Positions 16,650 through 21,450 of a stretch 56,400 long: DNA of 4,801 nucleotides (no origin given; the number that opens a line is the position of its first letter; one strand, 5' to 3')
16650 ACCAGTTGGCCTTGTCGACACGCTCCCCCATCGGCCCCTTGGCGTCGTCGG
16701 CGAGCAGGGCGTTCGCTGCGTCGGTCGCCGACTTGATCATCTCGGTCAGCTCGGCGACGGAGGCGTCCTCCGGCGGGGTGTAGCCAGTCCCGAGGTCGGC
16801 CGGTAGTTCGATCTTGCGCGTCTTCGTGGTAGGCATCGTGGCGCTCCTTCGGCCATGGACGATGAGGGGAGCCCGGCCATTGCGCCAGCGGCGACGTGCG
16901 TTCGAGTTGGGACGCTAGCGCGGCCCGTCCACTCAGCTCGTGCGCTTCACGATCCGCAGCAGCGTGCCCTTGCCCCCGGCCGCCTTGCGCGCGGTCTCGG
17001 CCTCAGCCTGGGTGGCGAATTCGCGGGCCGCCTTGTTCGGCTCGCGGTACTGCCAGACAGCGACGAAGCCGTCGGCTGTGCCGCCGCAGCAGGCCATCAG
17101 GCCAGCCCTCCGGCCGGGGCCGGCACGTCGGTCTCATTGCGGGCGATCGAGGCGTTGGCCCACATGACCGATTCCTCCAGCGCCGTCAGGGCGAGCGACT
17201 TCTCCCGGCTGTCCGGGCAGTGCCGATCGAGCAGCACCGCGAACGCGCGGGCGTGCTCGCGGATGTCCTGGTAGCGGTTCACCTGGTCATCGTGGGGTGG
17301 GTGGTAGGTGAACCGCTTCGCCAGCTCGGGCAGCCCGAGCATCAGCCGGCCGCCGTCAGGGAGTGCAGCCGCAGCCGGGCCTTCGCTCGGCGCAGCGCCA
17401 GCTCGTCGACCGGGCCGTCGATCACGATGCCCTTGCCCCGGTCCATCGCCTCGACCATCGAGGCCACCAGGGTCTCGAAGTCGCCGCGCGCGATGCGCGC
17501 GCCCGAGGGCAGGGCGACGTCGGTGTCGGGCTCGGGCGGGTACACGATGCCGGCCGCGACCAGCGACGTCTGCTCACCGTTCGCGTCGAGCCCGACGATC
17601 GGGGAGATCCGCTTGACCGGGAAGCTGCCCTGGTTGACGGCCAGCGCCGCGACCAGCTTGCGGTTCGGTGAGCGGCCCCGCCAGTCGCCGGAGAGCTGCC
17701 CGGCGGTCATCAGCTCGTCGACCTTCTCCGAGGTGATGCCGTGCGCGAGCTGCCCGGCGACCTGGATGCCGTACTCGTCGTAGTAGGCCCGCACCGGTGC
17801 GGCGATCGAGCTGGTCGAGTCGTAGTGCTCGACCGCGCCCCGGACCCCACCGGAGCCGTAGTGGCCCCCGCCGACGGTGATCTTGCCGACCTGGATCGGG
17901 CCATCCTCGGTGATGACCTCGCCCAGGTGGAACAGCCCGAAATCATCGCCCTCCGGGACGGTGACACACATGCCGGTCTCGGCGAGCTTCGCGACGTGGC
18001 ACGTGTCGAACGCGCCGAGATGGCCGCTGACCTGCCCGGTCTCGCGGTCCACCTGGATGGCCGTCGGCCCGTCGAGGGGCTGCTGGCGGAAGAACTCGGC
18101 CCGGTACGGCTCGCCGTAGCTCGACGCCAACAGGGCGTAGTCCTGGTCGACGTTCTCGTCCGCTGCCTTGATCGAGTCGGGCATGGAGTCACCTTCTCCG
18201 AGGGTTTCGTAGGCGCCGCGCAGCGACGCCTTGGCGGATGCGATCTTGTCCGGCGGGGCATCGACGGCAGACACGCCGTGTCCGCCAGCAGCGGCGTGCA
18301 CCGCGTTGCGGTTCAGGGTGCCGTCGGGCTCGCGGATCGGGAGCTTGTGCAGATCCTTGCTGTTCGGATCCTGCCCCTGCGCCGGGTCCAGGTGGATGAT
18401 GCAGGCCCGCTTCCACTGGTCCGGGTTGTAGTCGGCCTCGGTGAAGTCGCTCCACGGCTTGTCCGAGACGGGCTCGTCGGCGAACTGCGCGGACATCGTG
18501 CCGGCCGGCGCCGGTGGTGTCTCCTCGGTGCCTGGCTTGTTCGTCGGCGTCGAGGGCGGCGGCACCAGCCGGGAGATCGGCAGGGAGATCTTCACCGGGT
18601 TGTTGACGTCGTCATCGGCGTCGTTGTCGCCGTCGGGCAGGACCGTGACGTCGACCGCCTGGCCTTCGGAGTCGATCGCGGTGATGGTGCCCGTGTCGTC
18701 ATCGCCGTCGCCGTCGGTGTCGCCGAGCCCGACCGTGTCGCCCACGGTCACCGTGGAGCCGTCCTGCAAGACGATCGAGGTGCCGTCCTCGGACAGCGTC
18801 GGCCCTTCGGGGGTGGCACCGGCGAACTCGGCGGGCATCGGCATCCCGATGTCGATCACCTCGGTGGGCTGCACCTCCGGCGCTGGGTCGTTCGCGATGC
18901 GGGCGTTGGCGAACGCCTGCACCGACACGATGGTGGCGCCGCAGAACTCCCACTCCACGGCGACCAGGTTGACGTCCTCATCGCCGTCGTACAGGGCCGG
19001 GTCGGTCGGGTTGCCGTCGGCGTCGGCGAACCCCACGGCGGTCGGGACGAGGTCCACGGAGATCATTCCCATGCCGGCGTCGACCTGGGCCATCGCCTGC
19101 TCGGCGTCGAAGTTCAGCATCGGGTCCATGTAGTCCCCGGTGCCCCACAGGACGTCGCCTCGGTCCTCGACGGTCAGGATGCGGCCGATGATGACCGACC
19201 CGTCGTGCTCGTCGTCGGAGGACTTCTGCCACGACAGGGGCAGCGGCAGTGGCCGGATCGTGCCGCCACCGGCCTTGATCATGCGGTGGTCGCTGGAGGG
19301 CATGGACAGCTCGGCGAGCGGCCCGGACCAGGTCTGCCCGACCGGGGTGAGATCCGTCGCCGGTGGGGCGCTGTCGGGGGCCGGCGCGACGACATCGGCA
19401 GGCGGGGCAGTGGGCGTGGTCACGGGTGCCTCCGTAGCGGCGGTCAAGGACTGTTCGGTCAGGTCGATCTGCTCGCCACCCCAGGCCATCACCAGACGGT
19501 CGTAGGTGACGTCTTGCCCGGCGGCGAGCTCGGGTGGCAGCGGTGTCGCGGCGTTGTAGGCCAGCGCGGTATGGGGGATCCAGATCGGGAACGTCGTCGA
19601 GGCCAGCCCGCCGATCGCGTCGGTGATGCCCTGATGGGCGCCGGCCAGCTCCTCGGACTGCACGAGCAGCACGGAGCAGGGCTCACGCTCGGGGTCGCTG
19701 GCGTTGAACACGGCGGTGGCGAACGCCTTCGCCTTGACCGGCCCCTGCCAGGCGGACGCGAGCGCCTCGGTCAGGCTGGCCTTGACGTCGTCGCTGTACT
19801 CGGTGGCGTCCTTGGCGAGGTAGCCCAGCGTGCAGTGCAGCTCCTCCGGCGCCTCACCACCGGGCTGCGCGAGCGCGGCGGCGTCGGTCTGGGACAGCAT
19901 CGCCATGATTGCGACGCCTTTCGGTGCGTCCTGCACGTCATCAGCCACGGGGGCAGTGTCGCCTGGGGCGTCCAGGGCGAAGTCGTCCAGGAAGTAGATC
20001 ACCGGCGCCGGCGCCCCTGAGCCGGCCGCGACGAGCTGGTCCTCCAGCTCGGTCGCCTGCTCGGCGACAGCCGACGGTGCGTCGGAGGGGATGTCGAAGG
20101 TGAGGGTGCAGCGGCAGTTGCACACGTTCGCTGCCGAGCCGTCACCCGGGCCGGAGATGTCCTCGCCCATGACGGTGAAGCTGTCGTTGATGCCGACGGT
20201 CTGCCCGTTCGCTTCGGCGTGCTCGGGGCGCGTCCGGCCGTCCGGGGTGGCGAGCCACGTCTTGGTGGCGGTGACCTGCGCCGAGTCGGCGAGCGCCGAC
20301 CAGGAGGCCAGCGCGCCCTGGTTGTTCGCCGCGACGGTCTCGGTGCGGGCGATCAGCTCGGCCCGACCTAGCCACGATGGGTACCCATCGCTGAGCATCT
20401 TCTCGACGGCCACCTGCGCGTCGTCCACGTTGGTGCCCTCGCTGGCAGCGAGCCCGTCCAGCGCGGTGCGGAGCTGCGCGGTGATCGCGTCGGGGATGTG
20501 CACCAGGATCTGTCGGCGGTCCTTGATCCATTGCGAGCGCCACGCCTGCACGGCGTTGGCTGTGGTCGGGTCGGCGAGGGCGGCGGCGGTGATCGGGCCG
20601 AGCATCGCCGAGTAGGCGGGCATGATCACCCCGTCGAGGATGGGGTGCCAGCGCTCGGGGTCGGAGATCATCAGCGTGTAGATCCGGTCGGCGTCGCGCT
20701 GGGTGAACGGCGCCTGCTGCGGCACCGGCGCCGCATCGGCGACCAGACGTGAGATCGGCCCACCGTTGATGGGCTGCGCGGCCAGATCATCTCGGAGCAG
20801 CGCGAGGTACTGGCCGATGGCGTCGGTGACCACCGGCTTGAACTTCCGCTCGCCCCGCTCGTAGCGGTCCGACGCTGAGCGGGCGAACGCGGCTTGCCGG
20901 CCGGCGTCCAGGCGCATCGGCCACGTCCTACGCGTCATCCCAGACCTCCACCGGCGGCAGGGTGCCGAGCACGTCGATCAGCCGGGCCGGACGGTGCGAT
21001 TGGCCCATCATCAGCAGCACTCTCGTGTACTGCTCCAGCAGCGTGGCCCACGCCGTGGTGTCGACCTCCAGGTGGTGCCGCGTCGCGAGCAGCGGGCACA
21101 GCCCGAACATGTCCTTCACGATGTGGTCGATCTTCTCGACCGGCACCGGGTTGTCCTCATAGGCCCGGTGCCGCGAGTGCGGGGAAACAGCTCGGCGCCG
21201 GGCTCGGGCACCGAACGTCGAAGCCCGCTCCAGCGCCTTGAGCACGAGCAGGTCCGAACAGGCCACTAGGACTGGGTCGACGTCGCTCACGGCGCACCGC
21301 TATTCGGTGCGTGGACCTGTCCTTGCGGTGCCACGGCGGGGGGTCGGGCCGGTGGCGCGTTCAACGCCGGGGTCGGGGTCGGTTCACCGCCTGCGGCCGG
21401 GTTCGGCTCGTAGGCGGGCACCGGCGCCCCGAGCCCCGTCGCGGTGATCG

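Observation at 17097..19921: Possible anti-cyclic-nucleotide pair: a 2H phosphoesterase domain inside the virion MuF fusion, followed by an Acb2-like sponge gene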

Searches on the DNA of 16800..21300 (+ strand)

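Call 5: search_dna_similar(query=window:16800-21300:+, collection=phages, mode=near, max_rows=25)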
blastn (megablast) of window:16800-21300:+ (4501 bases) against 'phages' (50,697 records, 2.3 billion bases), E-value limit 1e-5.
No match.

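Call 84: search_dna_similar(query=L003:5989-7192:+, collection=phages, mode=distant, max_rows=40)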
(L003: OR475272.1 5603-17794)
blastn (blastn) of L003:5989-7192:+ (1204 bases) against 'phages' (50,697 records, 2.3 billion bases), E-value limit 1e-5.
Records with a match: 12; places in all: 12; records where one place covers at least 80% of the query: 11.
Best place of each record, by identity: >=99% 3; 95-99% 3; 90-95% 2; 80-90% 3; 60-80% 1.
By first word of the organism name: Gordonia 12.
By host as written in the record: Gordonia rubripertincta NRRL B-16540 9; - 2; Gordonia rubripertincta NRRL B-16540 SEA 1.
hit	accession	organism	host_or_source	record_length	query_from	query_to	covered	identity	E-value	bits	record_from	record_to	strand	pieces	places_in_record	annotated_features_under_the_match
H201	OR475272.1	Gordonia Phage Schomber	Gordonia rubripertincta NRRL B-16540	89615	1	1204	100%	100.0%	0e+0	2172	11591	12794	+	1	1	24: RNA ligase | 23: hypothetical protein | 25: ADP-ribosyltransferase | 22: portal protein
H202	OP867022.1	Gordonia phage Kabocha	Gordonia rubripertincta NRRL B-16540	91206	1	1204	100%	99.6%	0e+0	2150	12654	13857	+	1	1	26: RNA ligase | 25: hypothetical protein | 27: VIP2-like ADP-ribosyltransferase toxin | 24: portal protein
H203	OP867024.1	Gordonia phage Hanem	Gordonia rubripertincta NRRL B-16540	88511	1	1204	100%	99.6%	0e+0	2150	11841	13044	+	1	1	25: RNA ligase | 24: hypothetical protein | 26: VIP2-like ADP-ribosyltransferase toxin | 23: portal protein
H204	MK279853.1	Gordonia phage Gray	Gordonia rubripertincta NRRL B-16540 SEA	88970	1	1204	100%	98.9%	0e+0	2113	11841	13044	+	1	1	25: RNA ligase | 24: hypothetical protein | 26: VIP2-like ADP-ribosyltransferase toxin | 23: portal protein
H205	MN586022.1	Gordonia phage Chidiebere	Gordonia rubripertincta NRRL B-16540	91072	1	1204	100%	98.2%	0e+0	2073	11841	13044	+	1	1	25: RNA ligase | 24: hypothetical protein | 26: VIP2-like ADP-ribosyltransferase toxin | 23: portal protein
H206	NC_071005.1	Gordonia phage Chidiebere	Gordonia rubripertincta NRRL B-16540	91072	1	1204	100%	98.2%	0e+0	2073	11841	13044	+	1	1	25: RNA ligase | 24: hypothetical protein | 26: VIP2-like ADP-ribosyltransferase toxin | 23: portal protein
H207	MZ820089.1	Gordonia phage ChisanaKitsune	Gordonia rubripertincta NRRL B-16540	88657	1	1204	100%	91.4%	0e+0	1720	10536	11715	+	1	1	21: RNA ligase | 20: hypothetical protein | 22: VIP2-like ADP-ribosyltransferase toxin | 19: portal protein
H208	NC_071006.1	Gordonia phage ChisanaKitsune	Gordonia rubripertincta NRRL B-16540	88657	1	1204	100%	91.4%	0e+0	1720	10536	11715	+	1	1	21: RNA ligase | 20: hypothetical protein | 22: VIP2-like ADP-ribosyltransferase toxin | 19: portal protein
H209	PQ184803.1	Gordonia phage FlyingTortilla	Gordonia rubripertincta NRRL B-16540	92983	173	1204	86%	81.0%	0e+0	979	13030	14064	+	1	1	24: RNA ligase | 23: hypothetical protein | 25: VIP2-like ADP-ribosyltransferase toxin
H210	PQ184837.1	Gordonia phage ScarletRaider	Gordonia rubripertincta NRRL B-16540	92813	173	1204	86%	80.8%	0e+0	966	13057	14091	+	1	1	24: RNA ligase | 23: hypothetical protein | 25: VIP2-like ADP-ribosyltransferase toxin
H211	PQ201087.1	Gordonia phage UBSmoodge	soil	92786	173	1204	86%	80.5%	0e+0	957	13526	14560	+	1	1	26: RNA ligase | 25: hypothetical protein | 27: VIP2-like ADP-ribosyltransferase toxin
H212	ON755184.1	Gordonia phage DalanDe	soil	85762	431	960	26%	73.0%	2e-24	187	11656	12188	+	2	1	19: RNA ligase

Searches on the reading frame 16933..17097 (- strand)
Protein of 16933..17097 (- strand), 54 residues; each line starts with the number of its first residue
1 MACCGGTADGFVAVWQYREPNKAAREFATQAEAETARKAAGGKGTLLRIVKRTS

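Call 3: search_protein_families(library=pfam, proteins=[window:16933-17097:-], max_evalue=1)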
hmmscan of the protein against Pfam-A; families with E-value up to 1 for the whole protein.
window:16933-17097:- (54 aa): 2 families
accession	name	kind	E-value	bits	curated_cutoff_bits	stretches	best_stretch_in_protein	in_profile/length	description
PF23826.1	DUF7196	-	0.002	18.7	27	1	1-52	1-63/68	Domain of unknown function (DUF7196)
PF09954.14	DUF2188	-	0.061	13.9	22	1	15-52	11-52/62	Uncharacterized protein conserved in bacteria (DUF2188)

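Call 4: search_protein_families(library=phrogs, proteins=[window:16933-17097:-], max_evalue=0.01)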
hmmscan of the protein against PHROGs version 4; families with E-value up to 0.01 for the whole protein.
window:16933-17097:- (54 aa): 1 family
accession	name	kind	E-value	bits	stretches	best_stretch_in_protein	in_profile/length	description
phrog_2069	-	unknown function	0.0019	19.3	1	3-52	3-65/68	-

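Call 71: search_protein_families(library=ncbifam, proteins=[window:16933-17097:-], max_evalue=0.1)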
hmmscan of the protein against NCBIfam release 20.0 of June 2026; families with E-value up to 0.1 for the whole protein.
window:16933-17097:- (54 aa): 0 families
